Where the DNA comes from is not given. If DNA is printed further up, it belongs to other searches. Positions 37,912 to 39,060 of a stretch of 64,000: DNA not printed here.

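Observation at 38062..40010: Secreted single-cysteine SoxYZ-fusion carrier paired with a secreted MBL hydrolase: a poorly understood module near the quinoprotein island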

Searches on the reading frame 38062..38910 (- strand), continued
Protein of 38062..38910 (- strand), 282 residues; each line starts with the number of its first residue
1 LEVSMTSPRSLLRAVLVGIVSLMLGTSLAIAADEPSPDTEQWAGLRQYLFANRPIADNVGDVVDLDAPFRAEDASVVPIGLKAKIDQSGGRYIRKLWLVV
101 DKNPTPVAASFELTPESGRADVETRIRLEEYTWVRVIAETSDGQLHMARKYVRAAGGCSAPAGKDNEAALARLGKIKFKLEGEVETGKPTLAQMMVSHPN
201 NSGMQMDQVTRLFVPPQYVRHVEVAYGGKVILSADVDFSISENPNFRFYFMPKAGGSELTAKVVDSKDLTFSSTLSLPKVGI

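Call 38: find_encoding_contigs(protein=P0100, flank=10000, max_places=2)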
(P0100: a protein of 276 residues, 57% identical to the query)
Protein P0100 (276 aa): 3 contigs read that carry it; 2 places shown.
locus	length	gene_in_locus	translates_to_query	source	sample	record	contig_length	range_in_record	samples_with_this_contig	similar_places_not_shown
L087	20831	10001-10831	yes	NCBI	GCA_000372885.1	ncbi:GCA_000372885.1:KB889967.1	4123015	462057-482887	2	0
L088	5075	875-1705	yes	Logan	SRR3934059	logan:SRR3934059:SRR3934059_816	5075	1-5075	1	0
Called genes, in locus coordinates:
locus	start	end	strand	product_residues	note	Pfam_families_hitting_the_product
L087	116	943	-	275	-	-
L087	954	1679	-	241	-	PF07589:PEP_exosort_dom (weak)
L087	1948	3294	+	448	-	PF01554:MatE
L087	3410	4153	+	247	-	PF01975:SurE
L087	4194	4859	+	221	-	PF01135:PCMT, PF08241:Methyltransf_11 (faint), PF13649:Methyltransf_25 (weak)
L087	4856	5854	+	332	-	PF01476:LysM, PF01551:Peptidase_M23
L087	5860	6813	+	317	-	PF00140:Sigma70_r1_2, PF04542:Sigma70_r2, PF04539:Sigma70_r3, PF04545:Sigma70_r4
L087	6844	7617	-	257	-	PF01311:Bac_export_1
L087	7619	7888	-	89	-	PF01313:Bac_export_3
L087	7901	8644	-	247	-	PF00813:FliP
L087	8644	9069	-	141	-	PF04347:FliO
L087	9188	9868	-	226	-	PF00027:cNMP_binding, PF13545:HTH_Crp_2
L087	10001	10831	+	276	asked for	PF13501:SoxY, PF08770:SoxZ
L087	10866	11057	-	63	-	PF01679:Pmp3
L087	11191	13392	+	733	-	PF13328:HD_4, PF04607:RelA_SpoT, PF02824:TGS, PF19296:RelA_AH, PF28438:RelA_RIS, PF01842:ACT (weak), PF13291:ACT_4, PF22629:ACT_AHAS_ss (weak)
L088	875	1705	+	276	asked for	PF13501:SoxY, PF08770:SoxZ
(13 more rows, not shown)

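Call 47: search_solved_structures(query=window:38062-38898:-, max_evalue=0.01, show_alignments=3)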
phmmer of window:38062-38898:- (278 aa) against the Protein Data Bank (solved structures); distinct sequences matched with E-value up to 0.01: 5.
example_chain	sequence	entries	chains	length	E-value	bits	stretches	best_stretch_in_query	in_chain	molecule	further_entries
4uwq_B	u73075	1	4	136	9.6e-09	38.2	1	56-154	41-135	SOXY PROTEIN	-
1v8h_A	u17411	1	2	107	5.8e-06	29.1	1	181-267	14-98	sulfur oxidation protein SoxZ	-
4uwq_C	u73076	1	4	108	6.5e-06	29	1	181-265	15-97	SOXZ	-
2ox5_Y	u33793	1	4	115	7.4e-05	25.5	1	59-155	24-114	SoxY protein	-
2oxg_Y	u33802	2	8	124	9.3e-05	25.2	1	59-155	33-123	SoxY protein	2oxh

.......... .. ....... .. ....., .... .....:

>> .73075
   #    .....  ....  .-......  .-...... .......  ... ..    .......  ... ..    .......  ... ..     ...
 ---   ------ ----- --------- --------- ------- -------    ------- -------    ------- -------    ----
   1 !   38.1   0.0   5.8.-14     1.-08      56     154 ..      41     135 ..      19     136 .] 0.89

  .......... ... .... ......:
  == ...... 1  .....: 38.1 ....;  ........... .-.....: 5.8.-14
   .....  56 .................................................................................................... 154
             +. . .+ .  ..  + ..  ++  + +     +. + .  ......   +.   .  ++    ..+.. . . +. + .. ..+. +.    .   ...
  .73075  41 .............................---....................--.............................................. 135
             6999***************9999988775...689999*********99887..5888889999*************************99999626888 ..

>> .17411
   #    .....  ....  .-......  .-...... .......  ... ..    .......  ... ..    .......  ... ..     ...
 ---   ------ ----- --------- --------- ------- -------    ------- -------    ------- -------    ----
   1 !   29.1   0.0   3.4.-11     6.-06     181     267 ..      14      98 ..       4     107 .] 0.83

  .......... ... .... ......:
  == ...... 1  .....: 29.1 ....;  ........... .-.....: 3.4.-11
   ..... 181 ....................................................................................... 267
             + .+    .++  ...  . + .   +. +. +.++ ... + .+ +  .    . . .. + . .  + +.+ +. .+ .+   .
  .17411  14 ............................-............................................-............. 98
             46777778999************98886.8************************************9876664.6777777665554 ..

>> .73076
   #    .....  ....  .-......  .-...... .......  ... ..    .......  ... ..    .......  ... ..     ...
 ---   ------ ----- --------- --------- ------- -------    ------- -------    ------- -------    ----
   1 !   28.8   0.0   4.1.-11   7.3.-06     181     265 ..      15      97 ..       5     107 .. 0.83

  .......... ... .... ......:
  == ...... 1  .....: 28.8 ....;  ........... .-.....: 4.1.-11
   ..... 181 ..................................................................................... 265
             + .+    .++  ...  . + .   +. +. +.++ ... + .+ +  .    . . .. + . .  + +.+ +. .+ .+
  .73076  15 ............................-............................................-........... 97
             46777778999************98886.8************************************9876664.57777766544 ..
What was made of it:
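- Checked: phmmer aligns Cys154 onto the carrier Cys of Thermus SoxY, 4uwq_B (call 47).
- Cys154 aligns with the SoxY carrier Cys (call 47).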

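Call 52: predict_structure(alignment_id=A1)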
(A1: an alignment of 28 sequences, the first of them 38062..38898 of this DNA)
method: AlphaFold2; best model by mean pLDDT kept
length: 278 residues; sequences in the alignment: 28
mean_pLDDT: 87.2   pTM: 0.81
mean pLDDT of the five models: 87.2, 85.6, 84.8, 83.4, 83.3
residues with pLDDT >= 90: 155; 70-90: 95; 50-70: 23; < 50: 5
segments of 3 or more residues with pLDDT < 50: 155-157
pLDDT, mean of each block of 10 residues (from residue 1): 72 83 66 93 96 89 82 91 89 94 95 88 90 97 94 52 80 94 92 88 83 94 95 87 91 93 97 73
secondary structure, 60 per line:
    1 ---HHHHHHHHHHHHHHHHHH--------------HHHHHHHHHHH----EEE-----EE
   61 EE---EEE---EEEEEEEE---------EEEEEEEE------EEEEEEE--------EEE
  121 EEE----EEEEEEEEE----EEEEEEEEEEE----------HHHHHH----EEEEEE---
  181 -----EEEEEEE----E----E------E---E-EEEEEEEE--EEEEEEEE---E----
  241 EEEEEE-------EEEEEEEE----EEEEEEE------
elements in order: H4-21 H36-46 E51-53 E59-62 E66-68 E72-79 E89-96 E103-109 E118-123 E128-136 E141-151 H162-167 E172-177 E186-192 E215-222 E225-232 E241-246 E254-261 E266-272
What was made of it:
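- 38818..38898 (-): Sec-type signal peptide of the carrier (residues 1-27, with cleavage predicted after AIA). The AF2 model has a helix at residues 4-21, separate from the folded domains (call 52).
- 38416..38445 (-): Arm motif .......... (residues 152-161). Cys154 is encoded by codon 38437-38439 and is the only cysteine in the protein. Residues 155-157 are the only stretch of the AF2 model with pLDDT below 50 (call 52).
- Checked: The AF2 model shows a helix at residues 4-21 followed by a linker (call 52).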

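Call 55: fold_search(model_id=the predicted structure, library=pdb)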
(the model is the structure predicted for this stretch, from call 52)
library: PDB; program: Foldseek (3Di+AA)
matches with E <= 10: 1982; with E <= 0.001: 969
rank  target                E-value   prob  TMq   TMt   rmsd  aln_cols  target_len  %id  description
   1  1nug_B                1.1e-07  1.00  0.26  0.11  20.3       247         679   11  Role of Calcium Ions in the Activation and Activity of the Transglutaminase 3 Enzyme (2 calciums, 1 Mg, inactive form) (released 2003-04-22)
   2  1v8h_A                2.7e-07  1.00  0.33  0.81   2.5       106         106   24  Crystal structure of TT0351 protein from Thermus thermophilus HB8 (released 2005-01-18)
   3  8csw                  2.8e-07  1.00  0.23  0.11  20.1       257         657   14  Local refinement of protein 4.2 in Class 2 of erythrocyte ankyrin-1 complex (released 2022-07-20)
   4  7uzs                  3.0e-07  1.00  0.25  0.11  20.9       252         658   13  Protein 4.2 (local refinement from consensus reconstruction of ankyrin complex classes) (released 2022-07-20)
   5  2oxh_A                6.8e-07  1.00  0.35  0.86   1.8       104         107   18  The SOXYZ Complex of Paracoccus Pantotrophus (released 2007-05-22)
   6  7tvz_E                9.0e-07  1.00  0.27  0.12  21.3       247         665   14  Cryo-EM structure of human band 3-protein 4.2 complex in diagonal conformation (released 2022-06-08)
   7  2ox5_Y                1.1e-06  1.00  0.37  0.85   2.5       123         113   26  The SoxYZ complex of Paracoccus pantotrophus (released 2007-05-22)
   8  2ox5_B                1.4e-06  1.00  0.37  0.86   2.3       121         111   26  The SoxYZ complex of Paracoccus pantotrophus (released 2007-05-22)
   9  1l9m_B                1.9e-06  1.00  0.27  0.12  20.3       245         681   13  Three-dimensional structure of the human transglutaminase 3 enzyme: binding of calcium ions change structure for activ (released 2002-05-29)
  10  2oxg_Y                2.3e-06  1.00  0.37  0.85   2.3       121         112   26  The SoxYZ Complex of Paracoccus pantotrophus (released 2007-05-22)
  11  2ox5_A                3.4e-06  1.00  0.35  0.86   1.7       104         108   19  The SoxYZ complex of Paracoccus pantotrophus (released 2007-05-22)
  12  2oxg_D                3.4e-06  1.00  0.35  0.82   2.4       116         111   27  The SoxYZ Complex of Paracoccus pantotrophus (released 2007-05-22)
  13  2oxg_F                3.6e-06  1.00  0.36  0.83   4.6       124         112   26  The SoxYZ Complex of Paracoccus pantotrophus (released 2007-05-22)
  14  8zby_D                3.6e-06  1.00  0.22  0.28  18.3       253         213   11  SARS-CoV-2 Omicron BA.1 spike trimer (x2-4P) in complex with 3 D1F6 Fabs (0 RBD up) (released 2024-05-15)
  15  4uwq_E                3.8e-06  1.00  0.33  0.76   3.6       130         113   28  Crystal structure of the disulfide-linked complex of the thiosulfodyrolase SoxB with the carrier-protein SoxYZ from Th (released 2015-12-09)
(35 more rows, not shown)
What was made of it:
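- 38062..38898 (-): Gene for the secreted fused SoxY-SoxZ-like carrier (278 aa). The maximal ORF extends to the TTG at 38910. The AF2 model has pLDDT 87, and its domains match SoxY and SoxZ (calls 52, 55).
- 38089..38364 (-): SoxZ-like domain. Foldseek matches 2oxh_A with TM 0.86 and 1v8h_A with TM 0.81 (call 55).
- Closest known: Canonical SoxYZ carrier with SoxB thiosulfohydrolase. Same: Both domains have the same folds, and the carrier Cys is at the homologous position on a flexible Gly-Gly-Cys arm (calls 47, 52, 55).
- Checked: Each domain of the AF2 model (pLDDT 87) superposes on the solved structures: SoxY 2ox5_Y with TM 0.85 and SoxZ 2oxh_A with TM 0.86 (call 55).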

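Call 66: search_protein_representatives(protein=window:38062-38898:-)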
Query: 278 residues. Proteins with E-value up to 0.001 (for the whole library): 1851; up to 1e-10: 756; up to 1e-30: 222. The best 150 are listed.
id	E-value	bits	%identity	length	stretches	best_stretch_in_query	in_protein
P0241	2.4e-91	322.2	57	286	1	17-272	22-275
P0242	9.9e-88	310.3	55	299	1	4-273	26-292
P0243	1.1e-80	287.3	52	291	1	18-274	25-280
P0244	3.6e-77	275.7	50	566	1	8-274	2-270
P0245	1.1e-75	270.9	58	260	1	73-273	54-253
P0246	2.2e-74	266.6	49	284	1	12-272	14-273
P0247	8.9e-74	264.6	53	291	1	13-273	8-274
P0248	2.8e-71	256.4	48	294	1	5-271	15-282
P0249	4.9e-71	255.6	46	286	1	12-270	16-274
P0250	5.2e-70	252.2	46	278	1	17-268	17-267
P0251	7.8e-69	248.4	46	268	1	5-272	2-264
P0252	4.1e-68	246.0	47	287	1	22-273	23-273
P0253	4.5e-66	239.3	45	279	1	3-270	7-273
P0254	1.4e-63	231.1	43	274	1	5-276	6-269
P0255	2.0e-63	230.7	47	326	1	31-273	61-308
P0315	8.9e-49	182.6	36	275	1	10-269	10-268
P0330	4.9e-46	173.6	35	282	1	8-263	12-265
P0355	1.0e-41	159.5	36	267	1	18-278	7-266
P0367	8.3e-41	156.5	35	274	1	25-263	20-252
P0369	1.3e-40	155.9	35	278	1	11-268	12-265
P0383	5.4e-39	150.6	36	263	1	15-268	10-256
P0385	9.8e-39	149.7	35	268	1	36-272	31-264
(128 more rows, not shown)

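Call 74: find_encoding_contigs(protein=P0330, flank=10000, max_places=1)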
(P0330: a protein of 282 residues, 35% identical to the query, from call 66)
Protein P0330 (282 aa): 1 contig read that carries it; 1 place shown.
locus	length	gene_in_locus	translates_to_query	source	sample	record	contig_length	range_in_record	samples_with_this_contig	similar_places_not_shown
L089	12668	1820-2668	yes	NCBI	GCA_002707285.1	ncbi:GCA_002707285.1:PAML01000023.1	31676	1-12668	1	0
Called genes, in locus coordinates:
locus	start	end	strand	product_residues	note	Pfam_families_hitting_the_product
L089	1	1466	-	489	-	PF01011:PQQ, PF13360:PQQ_2 (weak)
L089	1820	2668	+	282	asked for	PF13501:SoxY, PF07610:DUF1573 (faint), PF08770:SoxZ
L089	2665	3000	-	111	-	-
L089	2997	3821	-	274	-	-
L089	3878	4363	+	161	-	PF02152:FolB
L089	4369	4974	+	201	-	PF00696:AA_kinase (faint)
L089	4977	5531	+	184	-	PF02441:Flavoprotein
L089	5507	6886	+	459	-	PF20123:DUF6513, PF14251:PterinBD-DUF4346 (weak)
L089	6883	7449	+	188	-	PF04289:DUF447_N, PF20766:DUF447_C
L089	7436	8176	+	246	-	PF04476:4HFCP_synth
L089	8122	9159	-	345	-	PF01968:Hydantoinase_A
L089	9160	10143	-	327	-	PF02655:ATP-grasp_3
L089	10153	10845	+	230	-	PF00977:His_biosynth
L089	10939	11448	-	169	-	PF08714:Fae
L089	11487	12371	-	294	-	PF01874:CitG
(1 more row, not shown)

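Call 75: find_encoding_contigs(protein=P0367, flank=10000, max_places=1)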
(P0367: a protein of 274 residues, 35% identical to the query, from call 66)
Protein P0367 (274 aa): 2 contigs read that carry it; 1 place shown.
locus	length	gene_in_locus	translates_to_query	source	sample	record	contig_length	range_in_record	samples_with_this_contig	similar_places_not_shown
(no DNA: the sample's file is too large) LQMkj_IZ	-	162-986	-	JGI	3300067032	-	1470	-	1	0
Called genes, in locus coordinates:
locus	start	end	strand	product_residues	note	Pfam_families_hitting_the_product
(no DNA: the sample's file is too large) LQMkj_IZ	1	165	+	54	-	?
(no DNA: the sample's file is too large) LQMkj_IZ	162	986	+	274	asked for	PF13501:SoxY, PF08770:SoxZ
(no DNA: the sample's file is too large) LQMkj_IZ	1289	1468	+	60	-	?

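Call 76: find_encoding_contigs(protein=P0369, flank=10000, max_places=1)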
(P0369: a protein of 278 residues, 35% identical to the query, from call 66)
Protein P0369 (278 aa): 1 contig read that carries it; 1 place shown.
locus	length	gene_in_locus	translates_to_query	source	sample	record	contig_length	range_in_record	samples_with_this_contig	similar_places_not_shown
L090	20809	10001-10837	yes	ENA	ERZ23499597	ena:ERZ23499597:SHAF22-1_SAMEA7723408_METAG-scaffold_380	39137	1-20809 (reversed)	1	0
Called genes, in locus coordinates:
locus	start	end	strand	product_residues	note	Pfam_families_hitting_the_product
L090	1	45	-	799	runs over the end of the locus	PF01326:PPDK_N, PF00391:PEP-utilizers, PF02896:PEP-utilizers_C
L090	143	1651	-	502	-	PF00171:Aldedh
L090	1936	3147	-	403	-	PF13187:Fer4_9 (faint), PF00037:Fer4 (faint), PF12800:Fer4_4 (faint), PF12838:Fer4_7, PF13183:Fer4_8, PF13484:Fer4_16 (weak), PF13534:Fer4_17, PF02754:CCG, +2 more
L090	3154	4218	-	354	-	PF01565:FAD_binding_4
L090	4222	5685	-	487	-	PF01565:FAD_binding_4, PF02913:FAD-oxidase_C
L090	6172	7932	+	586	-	PF01011:PQQ, PF13360:PQQ_2, PF13570:Beta-prop_ACSF4 (faint), PF01011:PQQ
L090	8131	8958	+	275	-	PF00034:Cytochrom_C (weak), PF13442:Cytochrome_CBB3 (weak)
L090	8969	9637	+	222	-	-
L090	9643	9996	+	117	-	PF04828:GFA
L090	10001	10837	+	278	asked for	PF13501:SoxY, PF08770:SoxZ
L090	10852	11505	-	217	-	PF02589:LUD_dom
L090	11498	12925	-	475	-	PF02589:LUD_dom, PF13187:Fer4_9 (faint), PF13183:Fer4_8, PF13237:Fer4_10 (faint), PF12838:Fer4_7 (faint), PF13534:Fer4_17 (weak), PF11870:LutB_C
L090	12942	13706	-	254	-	PF02754:CCG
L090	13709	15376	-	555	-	PF02652:Lactate_perm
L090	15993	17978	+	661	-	PF26965:MimR_N, PF01590:GAF (weak), PF00158:Sigma54_activat, PF14532:Sigma54_activ_2, PF25601:AAA_lid_14, PF02954:HTH_8 (weak)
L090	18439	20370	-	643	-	PF00015:MCPsignal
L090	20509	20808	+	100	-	?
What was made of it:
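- A GFA-domain gene lies directly upstream of the carrier in L090 (call 76).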

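Call 77: find_encoding_contigs(protein=P0385, flank=10000, max_places=1)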
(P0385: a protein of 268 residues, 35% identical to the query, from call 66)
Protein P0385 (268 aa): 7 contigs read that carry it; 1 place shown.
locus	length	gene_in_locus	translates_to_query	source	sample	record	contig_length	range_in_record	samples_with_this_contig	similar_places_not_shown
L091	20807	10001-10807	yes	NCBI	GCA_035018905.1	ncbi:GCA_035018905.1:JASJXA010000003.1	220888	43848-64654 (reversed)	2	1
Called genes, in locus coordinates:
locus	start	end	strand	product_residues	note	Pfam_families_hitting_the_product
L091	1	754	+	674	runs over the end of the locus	PF00989:PAS (weak), PF00990:GGDEF, PF00563:EAL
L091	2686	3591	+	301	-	PF00126:HTH_1, PF03466:LysR_substrate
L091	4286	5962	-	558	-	PF00732:GMC_oxred_N, PF05199:GMC_oxred_C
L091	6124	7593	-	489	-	PF00171:Aldedh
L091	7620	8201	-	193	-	PF00440:TetR_N, PF13977:TetR_C_6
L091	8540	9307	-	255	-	PF03372:Exo_endo_phos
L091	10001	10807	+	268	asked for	PF13501:SoxY, PF08770:SoxZ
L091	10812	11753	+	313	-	PF00753:Lactamase_B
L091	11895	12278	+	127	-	-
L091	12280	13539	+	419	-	PF07992:Pyr_redox_2, PF21706:FCSD_central, PF09242:FCSD-flav_bind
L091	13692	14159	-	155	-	PF01152:Bac_globin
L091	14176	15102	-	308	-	PF11231:DUF3034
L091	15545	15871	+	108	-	PF07978:NIPSNAP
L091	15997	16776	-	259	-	PF01048:PNP_UDP_1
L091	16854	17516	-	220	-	PF12697:Abhydrolase_6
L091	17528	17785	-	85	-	-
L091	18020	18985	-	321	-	PF00849:PseudoU_synth_2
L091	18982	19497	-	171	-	PF13302:Acetyltransf_3, PF13420:Acetyltransf_4, PF00583:Acetyltransf_1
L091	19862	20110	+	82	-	-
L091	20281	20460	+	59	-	-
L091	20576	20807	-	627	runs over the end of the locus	PF16177:ACAS_N, PF00501:AMP-binding, PF13193:AMP-binding_C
